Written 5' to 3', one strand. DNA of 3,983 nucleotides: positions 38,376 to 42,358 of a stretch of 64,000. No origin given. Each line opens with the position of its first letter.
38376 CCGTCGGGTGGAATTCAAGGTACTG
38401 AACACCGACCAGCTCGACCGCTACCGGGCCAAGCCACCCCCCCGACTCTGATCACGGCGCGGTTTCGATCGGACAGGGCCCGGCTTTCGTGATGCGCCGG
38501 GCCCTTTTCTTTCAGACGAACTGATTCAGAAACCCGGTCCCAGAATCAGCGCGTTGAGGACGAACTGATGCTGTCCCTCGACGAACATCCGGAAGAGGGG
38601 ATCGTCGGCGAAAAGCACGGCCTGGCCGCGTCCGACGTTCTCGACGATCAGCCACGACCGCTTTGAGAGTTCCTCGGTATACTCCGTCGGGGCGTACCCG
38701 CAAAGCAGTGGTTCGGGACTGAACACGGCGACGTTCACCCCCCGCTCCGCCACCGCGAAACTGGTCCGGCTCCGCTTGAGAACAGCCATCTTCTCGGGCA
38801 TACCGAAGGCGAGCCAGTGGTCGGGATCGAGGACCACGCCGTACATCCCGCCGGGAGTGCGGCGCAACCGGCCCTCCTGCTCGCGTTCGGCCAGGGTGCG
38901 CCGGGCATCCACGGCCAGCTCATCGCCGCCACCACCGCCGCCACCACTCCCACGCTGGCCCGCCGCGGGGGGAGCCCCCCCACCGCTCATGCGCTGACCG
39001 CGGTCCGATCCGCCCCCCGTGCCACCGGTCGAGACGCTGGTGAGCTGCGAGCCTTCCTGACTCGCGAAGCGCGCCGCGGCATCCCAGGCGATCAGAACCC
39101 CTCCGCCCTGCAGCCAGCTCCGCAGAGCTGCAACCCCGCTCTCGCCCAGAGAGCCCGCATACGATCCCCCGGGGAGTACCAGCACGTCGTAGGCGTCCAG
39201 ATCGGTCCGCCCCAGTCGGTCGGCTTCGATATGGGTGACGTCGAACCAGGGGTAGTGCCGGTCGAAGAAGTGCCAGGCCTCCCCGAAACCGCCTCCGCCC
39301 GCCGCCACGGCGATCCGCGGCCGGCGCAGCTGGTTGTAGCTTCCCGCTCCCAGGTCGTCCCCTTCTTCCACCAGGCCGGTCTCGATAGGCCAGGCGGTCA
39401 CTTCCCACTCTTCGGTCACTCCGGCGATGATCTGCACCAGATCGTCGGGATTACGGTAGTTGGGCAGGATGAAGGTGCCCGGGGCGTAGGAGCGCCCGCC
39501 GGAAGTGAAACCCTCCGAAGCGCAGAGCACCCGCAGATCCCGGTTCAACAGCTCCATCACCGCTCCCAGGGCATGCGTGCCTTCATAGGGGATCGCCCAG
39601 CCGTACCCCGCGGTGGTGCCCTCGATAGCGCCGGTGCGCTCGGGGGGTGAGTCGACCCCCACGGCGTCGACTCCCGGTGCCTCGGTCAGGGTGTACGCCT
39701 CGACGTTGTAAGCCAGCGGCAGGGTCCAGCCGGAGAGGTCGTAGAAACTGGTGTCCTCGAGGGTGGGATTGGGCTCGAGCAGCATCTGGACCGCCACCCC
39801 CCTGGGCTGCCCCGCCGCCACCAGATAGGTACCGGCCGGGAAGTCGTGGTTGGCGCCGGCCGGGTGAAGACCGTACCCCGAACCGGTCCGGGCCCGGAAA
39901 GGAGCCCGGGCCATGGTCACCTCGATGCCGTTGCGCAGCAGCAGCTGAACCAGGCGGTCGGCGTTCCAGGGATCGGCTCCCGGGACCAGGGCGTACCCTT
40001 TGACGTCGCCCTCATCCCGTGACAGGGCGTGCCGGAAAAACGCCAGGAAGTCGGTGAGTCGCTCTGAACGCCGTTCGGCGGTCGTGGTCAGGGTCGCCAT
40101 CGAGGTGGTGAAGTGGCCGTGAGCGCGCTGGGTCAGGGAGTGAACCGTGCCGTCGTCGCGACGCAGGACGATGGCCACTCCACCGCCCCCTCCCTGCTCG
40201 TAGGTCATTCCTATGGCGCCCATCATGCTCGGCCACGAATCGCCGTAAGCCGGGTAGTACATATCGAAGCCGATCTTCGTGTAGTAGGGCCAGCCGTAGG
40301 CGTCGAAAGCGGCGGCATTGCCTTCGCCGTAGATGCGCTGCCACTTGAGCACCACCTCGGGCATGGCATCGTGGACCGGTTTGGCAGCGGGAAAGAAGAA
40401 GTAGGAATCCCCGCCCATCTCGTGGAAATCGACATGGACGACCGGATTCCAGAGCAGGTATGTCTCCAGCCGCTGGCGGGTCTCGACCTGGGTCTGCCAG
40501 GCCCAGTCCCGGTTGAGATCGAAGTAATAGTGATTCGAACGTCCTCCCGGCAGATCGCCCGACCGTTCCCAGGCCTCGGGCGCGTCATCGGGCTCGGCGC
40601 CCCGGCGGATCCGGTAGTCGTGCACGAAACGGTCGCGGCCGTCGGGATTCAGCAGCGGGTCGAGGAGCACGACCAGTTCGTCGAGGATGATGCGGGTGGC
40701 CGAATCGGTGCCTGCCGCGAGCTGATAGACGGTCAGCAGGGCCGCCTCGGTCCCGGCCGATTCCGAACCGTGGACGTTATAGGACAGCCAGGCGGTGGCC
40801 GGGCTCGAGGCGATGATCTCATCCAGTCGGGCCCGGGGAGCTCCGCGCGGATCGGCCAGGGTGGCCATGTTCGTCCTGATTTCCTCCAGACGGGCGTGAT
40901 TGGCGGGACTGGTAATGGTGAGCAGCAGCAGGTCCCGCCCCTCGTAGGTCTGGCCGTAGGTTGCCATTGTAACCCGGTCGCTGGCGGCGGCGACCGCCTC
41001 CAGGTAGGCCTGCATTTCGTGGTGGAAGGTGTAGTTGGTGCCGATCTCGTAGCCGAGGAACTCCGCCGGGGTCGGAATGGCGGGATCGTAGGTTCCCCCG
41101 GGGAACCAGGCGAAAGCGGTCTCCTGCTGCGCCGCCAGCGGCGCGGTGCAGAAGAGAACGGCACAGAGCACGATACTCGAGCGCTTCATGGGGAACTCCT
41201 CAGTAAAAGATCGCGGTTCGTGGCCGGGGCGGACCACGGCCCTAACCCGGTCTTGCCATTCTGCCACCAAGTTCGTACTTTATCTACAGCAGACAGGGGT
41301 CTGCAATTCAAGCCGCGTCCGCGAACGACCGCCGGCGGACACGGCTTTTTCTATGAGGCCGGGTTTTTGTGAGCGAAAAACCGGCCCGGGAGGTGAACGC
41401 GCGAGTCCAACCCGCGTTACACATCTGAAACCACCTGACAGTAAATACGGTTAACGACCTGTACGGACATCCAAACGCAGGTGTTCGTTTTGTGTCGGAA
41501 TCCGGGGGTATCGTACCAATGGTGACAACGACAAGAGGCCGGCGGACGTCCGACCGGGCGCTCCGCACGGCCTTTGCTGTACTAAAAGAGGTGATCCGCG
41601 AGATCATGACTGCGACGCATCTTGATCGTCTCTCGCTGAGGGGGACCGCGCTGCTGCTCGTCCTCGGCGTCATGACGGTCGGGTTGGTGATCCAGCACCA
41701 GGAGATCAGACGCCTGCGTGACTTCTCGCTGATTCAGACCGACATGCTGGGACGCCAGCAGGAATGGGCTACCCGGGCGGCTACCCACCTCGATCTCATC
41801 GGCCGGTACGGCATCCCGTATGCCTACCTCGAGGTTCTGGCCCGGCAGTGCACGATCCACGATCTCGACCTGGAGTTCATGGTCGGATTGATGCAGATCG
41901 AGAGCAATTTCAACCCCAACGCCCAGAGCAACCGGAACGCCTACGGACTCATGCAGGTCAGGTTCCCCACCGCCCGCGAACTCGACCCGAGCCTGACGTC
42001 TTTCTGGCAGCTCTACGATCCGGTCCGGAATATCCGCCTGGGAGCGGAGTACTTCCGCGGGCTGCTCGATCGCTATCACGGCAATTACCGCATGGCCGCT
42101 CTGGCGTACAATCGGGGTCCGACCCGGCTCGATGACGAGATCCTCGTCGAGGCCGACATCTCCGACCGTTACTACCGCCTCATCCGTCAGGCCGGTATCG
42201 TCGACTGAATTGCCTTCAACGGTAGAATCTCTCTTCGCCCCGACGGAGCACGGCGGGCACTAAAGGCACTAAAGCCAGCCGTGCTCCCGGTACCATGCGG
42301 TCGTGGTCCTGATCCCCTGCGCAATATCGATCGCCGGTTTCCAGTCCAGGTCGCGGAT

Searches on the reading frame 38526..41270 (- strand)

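Call 6: search_protein_families(library=pfam, proteins=[window:38526-41270:-])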
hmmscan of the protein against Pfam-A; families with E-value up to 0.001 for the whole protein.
window:38526-41270:- (914 aa): 1 family
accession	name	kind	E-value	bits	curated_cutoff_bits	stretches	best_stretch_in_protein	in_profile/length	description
PF00246.29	Peptidase_M14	-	2.1e-17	64.1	21.6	1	86-260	1-137/286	Zinc carboxypeptidase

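Call 7: search_protein_families(library=ncbifam, proteins=[window:38526-41270:-])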
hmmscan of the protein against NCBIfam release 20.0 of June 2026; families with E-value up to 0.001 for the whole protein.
window:38526-41270:- (914 aa): 0 families

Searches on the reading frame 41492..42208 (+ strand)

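Call 6: search_protein_families(library=pfam, proteins=[window:41492-42208:+])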
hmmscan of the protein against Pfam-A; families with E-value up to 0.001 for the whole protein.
window:41492-42208:+ (238 aa): 1 family
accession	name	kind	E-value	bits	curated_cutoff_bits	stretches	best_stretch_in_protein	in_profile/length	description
PF01464.25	SLT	-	4e-22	78.4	21.3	1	125-217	12-105/117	Transglycosylase SLT domain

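Call 7: search_protein_families(library=ncbifam, proteins=[window:41492-42208:+])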
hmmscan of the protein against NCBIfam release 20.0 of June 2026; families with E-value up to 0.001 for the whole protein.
window:41492-42208:+ (238 aa): 6 families
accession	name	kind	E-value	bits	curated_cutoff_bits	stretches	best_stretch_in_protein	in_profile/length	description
NF047373.1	BB0259_flg_lyt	exception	3.4e-18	65.8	234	1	93-213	531-650/705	flagellar assembly lytic transglycosylase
NF008631.0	PRK11619.1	equivalog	1.5e-12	46.7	536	1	108-214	475-586/644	murein transglycosylase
NF008670.0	PRK11671.1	equivalog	6.2e-09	35.5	375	1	111-197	191-283/359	membrane-bound lytic murein transglycosylase MltC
NF008112.0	PRK10859.1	equivalog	1.7e-05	23.4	354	1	124-215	300-392/483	membrane-bound lytic murein transglycosylase MltF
NF008050.0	PRK10783.1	equivalog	2.3e-05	22.9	508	1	98-213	92-205/457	murein transglycosylase D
NF012014.0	PRK15470.1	equivalog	0.00015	21.4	233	1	122-189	49-122/203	membrane-bound lytic murein transglycosylase EmtA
